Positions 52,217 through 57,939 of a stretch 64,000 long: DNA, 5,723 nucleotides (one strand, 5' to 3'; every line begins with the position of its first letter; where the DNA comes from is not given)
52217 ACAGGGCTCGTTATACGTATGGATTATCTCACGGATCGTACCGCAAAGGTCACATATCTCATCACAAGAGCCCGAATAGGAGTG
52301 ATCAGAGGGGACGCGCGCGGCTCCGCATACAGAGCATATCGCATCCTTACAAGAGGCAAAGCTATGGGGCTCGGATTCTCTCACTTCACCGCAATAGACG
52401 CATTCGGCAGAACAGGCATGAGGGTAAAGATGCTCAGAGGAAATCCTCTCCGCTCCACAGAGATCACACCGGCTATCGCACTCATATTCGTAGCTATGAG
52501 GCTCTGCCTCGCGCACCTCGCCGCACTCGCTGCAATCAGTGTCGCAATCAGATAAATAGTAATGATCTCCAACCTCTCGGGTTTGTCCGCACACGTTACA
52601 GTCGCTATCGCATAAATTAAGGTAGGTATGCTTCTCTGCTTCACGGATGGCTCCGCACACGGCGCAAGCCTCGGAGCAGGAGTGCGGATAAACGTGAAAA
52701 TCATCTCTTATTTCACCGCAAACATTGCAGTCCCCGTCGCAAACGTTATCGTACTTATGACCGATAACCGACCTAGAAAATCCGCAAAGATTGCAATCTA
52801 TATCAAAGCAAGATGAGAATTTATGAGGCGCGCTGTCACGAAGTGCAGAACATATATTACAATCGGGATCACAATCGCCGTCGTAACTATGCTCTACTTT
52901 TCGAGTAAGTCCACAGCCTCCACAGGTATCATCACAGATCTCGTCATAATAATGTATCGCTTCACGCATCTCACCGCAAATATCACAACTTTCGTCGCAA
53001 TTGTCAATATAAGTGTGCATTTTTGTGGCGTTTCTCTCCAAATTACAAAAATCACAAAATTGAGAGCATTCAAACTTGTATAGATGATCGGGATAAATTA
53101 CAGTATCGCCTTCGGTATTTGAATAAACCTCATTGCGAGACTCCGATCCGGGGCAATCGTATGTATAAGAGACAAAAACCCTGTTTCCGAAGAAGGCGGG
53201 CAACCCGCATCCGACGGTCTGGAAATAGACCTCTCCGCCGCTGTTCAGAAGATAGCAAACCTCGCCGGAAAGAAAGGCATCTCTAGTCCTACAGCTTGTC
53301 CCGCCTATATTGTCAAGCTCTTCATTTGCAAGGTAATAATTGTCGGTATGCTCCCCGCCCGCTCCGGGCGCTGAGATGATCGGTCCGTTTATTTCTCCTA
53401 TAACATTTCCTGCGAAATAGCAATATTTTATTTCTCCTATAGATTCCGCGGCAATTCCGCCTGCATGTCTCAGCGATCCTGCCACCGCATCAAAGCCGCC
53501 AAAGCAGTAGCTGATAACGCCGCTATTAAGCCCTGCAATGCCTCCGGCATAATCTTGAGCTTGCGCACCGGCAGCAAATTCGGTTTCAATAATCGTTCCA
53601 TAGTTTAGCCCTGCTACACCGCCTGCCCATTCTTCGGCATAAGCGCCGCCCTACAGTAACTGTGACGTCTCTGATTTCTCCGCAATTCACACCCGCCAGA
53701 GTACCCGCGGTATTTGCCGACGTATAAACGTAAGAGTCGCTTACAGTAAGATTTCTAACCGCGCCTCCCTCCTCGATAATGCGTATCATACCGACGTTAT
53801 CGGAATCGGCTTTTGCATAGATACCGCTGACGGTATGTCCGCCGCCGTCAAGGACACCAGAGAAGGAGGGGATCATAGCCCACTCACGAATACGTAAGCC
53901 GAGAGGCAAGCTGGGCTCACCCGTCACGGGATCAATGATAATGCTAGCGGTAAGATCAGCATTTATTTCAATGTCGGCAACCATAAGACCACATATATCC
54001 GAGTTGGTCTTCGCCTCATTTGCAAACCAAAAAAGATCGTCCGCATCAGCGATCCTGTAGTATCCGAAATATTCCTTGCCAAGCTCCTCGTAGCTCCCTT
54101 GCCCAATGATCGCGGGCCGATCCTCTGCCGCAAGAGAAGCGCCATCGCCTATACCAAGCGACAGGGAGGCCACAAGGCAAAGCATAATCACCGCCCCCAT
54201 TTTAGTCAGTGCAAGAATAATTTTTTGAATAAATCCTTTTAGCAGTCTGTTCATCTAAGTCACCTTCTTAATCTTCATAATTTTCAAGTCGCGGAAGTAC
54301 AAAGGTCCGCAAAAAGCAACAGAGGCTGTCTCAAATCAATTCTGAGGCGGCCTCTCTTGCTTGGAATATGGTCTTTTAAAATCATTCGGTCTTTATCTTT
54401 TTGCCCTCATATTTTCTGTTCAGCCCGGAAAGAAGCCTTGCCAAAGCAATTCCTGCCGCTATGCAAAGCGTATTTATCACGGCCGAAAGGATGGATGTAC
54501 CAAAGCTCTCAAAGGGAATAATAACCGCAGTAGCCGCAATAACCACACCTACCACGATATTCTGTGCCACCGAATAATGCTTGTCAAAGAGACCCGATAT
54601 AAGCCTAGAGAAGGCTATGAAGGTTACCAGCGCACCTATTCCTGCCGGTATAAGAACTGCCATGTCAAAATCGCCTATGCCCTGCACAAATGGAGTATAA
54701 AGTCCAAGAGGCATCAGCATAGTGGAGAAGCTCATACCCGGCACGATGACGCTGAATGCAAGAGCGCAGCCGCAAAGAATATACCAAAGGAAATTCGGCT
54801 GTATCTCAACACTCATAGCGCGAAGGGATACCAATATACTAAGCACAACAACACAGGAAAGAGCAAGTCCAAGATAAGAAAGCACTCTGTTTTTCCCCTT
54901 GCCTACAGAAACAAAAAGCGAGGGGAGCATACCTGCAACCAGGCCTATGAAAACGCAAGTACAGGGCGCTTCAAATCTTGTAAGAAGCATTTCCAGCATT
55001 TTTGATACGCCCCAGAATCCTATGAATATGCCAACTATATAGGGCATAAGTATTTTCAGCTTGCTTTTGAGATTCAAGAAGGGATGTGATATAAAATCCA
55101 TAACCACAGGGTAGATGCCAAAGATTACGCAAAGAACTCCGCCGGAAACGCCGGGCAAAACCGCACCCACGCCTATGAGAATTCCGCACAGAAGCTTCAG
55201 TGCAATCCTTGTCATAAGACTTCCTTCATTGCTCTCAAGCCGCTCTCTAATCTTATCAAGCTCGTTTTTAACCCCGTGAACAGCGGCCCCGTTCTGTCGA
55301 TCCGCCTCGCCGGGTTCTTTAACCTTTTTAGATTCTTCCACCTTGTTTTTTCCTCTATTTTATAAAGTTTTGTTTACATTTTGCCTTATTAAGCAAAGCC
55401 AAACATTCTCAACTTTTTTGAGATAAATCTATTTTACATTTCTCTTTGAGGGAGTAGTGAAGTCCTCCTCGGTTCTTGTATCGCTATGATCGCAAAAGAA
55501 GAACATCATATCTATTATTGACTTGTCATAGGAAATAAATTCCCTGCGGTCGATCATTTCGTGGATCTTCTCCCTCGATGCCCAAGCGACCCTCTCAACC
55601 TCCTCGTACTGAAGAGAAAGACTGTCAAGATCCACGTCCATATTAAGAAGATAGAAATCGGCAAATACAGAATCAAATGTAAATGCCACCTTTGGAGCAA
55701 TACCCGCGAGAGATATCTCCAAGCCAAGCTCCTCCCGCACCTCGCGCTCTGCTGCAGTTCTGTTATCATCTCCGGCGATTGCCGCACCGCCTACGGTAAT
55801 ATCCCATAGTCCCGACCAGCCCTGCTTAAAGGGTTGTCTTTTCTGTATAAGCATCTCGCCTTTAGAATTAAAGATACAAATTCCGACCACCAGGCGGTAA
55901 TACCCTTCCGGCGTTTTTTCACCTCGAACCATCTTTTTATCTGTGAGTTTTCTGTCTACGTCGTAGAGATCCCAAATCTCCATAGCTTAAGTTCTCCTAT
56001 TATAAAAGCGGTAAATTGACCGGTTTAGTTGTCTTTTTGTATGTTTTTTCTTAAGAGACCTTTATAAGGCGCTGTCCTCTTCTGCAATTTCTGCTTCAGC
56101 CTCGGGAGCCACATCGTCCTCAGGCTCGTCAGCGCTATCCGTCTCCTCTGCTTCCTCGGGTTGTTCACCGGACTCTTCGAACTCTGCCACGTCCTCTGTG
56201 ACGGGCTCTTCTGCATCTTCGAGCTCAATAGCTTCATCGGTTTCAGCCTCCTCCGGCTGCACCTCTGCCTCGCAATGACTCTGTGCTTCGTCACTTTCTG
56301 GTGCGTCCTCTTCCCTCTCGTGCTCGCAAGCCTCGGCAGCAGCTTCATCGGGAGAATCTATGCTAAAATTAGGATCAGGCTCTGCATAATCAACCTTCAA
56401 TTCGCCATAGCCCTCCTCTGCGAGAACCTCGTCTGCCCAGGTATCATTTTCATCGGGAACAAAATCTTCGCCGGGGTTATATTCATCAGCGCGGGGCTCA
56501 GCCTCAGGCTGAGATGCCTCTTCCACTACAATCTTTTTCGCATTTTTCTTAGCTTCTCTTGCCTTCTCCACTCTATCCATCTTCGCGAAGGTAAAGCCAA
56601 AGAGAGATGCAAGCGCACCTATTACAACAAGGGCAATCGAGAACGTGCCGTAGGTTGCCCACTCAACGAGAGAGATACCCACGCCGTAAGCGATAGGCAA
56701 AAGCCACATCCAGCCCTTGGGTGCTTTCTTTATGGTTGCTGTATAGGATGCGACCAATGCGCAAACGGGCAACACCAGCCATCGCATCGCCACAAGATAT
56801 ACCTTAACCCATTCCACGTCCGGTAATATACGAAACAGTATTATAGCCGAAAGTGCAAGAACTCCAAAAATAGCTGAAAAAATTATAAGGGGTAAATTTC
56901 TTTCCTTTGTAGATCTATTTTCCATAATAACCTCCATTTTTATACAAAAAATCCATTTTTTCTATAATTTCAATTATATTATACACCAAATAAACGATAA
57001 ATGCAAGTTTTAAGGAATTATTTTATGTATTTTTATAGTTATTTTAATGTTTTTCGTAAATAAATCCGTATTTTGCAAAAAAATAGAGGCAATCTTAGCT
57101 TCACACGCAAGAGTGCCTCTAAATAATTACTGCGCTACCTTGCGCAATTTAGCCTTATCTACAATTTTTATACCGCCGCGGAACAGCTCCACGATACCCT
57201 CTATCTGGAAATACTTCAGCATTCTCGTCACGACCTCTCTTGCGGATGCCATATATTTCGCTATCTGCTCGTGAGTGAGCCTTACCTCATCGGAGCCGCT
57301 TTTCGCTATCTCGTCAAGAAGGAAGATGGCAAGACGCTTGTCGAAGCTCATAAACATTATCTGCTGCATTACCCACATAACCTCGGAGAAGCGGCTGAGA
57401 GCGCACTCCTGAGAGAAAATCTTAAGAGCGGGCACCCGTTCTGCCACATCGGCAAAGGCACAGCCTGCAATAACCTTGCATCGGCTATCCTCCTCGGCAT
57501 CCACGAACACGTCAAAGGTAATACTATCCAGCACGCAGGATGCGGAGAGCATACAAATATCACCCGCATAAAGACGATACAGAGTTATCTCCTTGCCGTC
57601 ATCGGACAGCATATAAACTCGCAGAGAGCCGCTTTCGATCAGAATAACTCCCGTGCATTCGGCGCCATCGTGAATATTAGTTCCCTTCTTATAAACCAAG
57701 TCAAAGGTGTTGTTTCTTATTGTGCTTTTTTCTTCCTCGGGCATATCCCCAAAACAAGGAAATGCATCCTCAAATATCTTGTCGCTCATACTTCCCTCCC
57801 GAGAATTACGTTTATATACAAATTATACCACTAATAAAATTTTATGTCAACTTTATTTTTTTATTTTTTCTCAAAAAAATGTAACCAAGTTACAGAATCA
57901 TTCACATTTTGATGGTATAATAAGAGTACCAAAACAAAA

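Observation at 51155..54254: Surface protein whose stalk is ~26 tandem 22-residue His+Cys3 units (H-x-[YF]-x3-C-D-x2-C-x2-C-G-x2-R): a repeat I cannot place in any named family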

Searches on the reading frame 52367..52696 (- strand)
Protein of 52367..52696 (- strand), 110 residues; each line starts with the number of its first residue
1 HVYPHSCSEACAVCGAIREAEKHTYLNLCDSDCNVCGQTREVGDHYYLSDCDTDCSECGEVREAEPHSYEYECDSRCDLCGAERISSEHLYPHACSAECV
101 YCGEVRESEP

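Call 30: predict_structure(alignment_id=A1)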
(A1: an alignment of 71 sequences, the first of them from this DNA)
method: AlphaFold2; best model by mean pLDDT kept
length: 110 residues; sequences in the alignment: 71
mean_pLDDT: 93.0   pTM: 0.59
mean pLDDT of the five models: 93.0, 91.0, 91.0, 90.4, 90.0
residues with pLDDT >= 90: 99; 70-90: 8; 50-70: 2; < 50: 1
segments of 3 or more residues with pLDDT < 50: none
pLDDT, mean of each block of 10 residues (from residue 1): 96 97 95 96 93 95 94 94 93 90 79
secondary structure, 60 per line:
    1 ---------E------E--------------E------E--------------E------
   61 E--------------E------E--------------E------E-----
elements in order:
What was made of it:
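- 51368..53086 (-): 26 tandem 21-25-aa units of the form H-x-[YF]-x3-C-D-x2-C-x2-C-G-x2-R. Each has one rubredoxin-type CxxCG knuckle. AF2 of units 7-11 gives pLDDT 93, with a beta bridge between unit positions 10 and 17 (call 30).
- Closest known: Rubredoxin-type zinc knuckle / zinc-ribbon fold group. Same: Both have a C-x2-C-G turn at the tip of a short beta-hairpin (DSSP bridge 10-17, call 30), a tetrahedral four-ligand site, and interchange of Cys and His.
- AF2 of units 7-11 gives pLDDT 93 with almost no regular secondary structure, as expected for small metal-stabilised knuckles (call 30). The AF2 pTM is only 0.59 despite pLDDT 93 (call 30).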

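Call 32: fold_search(model_id=the predicted structure, library=pdb)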
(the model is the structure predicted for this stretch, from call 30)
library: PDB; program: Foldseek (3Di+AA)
matches with E <= 10: 2; with E <= 0.001: 0
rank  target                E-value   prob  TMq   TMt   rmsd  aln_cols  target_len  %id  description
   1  4c2m_I                1.9e+00  0.02  0.15  0.14  18.8       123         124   15  Structure of RNA polymerase I at 2.8 A resolution (released 2013-10-23)
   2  7fji_I                6.5e+00  0.01  0.14  0.14  17.3       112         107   18  human Pol III elongation complex (released 2021-10-27)

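Call 51: search_protein_representatives(alignment_id=A1)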
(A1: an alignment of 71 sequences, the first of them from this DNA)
Query: 71 sequences, 110 profile positions. Proteins with E-value up to 0.001 (for the whole library): 2270; up to 1e-10: 1375; up to 1e-30: 535. The best 150 are listed.
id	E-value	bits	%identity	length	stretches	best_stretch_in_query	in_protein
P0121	0.0e+00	1030.4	-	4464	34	1-108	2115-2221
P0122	1.7e-281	929.4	-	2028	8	1-109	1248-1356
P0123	6.5e-248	821.3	-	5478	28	1-108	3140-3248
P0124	3.6e-206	686.9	-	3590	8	1-109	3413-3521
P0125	6.4e-194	647.5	-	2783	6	1-108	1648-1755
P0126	1.7e-187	626.8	-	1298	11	9-108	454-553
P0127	1.4e-180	604.6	-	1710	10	1-107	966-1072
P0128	2.3e-176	591.1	-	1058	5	1-108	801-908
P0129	8.7e-174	582.7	-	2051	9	1-103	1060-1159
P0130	2.3e-168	565.3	-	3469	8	1-108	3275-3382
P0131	2.4e-166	558.8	-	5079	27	1-93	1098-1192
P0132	5.5e-165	554.4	-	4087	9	1-109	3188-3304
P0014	3.5e-162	545.4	-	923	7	1-107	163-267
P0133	1.0e-161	543.9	-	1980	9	1-107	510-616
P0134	1.6e-158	533.6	-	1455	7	1-109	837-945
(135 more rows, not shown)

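Call 81: search_solved_structures(query=A1, max_evalue=10, show_alignments=2)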
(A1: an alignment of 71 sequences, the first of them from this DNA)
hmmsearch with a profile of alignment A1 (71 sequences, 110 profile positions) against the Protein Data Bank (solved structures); distinct sequences matched with E-value up to 10: 0.

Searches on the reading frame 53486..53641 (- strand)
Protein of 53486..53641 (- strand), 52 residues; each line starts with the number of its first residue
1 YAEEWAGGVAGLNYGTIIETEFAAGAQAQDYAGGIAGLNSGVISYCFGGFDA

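Call 7: search_protein_families(library=pfam, proteins=[window:53486-53641:-], max_evalue=1)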
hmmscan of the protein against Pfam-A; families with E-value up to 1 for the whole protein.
window:53486-53641:- (52 aa): 1 family
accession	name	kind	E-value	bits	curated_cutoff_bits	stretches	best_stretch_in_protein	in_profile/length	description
PF07581.17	Glug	-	0.0014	19.3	20.5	1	31-46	4-21/28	The GLUG motif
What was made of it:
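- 53087..53650 (-): C-terminal part of the head, in the second frame (aa 202-389). It holds the GLUG-like motifs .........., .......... and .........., and a conserved C-P-G Cys 27-28 residues before the first repeat His. Pfam Glug scores 19.3 bits against a cut-off of 20.5 (call 7).
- On Pfam PF07581 GLUG motif (head): The window segment 53486-53641 scores 19.3 bits, E=0.0014 (call 7).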

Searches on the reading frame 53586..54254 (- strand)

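Call 7: search_protein_families(library=pfam, proteins=[window:53586-54254:-], max_evalue=1)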
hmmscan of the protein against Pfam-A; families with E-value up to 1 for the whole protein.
window:53586-54254:- (222 aa): 1 family
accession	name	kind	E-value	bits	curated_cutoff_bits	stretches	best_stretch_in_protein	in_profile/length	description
PF25417.1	DUF7889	-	0.23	11.1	27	1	145-164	12-31/50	Family of unknown function (DUF7889)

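Call 8: search_protein_families(library=ncbifam, proteins=[window:53586-54254:-], max_evalue=1)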
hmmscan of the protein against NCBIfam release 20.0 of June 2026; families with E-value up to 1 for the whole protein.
window:53586-54254:- (222 aa): 0 families

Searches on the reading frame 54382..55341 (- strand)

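Call 78: search_protein_families(library=pfam, proteins=[window:54382-55341:-], max_evalue=0.00001)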
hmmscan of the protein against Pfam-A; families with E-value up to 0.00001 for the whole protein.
window:54382-55341:- (319 aa): 1 family
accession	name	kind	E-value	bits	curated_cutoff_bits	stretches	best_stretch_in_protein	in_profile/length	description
PF04018.18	VCA0040-like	-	2.2e-40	139.2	26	1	56-287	1-241/246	Undecaprenyl phosphate translocase-like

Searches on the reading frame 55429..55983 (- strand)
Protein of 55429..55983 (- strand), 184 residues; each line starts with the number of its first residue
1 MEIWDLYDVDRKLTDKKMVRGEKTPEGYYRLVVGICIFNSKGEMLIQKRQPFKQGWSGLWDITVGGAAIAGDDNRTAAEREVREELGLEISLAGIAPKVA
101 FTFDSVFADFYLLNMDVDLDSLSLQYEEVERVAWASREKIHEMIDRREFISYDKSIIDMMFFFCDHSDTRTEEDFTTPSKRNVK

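Call 78: search_protein_families(library=pfam, proteins=[window:55429-55983:-], max_evalue=0.00001)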
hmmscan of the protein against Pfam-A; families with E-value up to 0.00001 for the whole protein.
window:55429-55983:- (184 aa): 1 family
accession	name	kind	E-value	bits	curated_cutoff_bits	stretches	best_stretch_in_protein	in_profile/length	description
PF00293.34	NUDIX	-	5.4e-15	56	21.1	1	29-140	2-118/134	NUDIX domain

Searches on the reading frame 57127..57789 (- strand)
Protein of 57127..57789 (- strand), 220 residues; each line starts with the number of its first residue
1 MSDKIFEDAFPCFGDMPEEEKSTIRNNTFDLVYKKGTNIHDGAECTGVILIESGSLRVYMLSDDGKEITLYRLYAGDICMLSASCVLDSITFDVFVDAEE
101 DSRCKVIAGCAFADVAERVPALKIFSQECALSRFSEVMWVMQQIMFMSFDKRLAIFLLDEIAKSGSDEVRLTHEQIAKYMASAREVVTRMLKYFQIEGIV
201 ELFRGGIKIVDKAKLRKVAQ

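Call 78: search_protein_families(library=pfam, proteins=[window:57127-57789:-], max_evalue=0.00001)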
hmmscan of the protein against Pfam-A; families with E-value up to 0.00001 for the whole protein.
window:57127-57789:- (220 aa): 3 families
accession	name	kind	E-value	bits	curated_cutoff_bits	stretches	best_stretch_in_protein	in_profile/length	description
PF13545.12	HTH_Crp_2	-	1.2e-14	54.4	27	1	151-217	1-69/70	Crp-like helix-turn-helix domain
PF00325.26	Crp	-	3.1e-08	33.6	21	1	170-198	2-30/32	Bacterial regulatory proteins, crp family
PF00027.35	cNMP_binding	-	2.3e-07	31.1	27.5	1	39-117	11-87/89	Cyclic nucleotide-binding domain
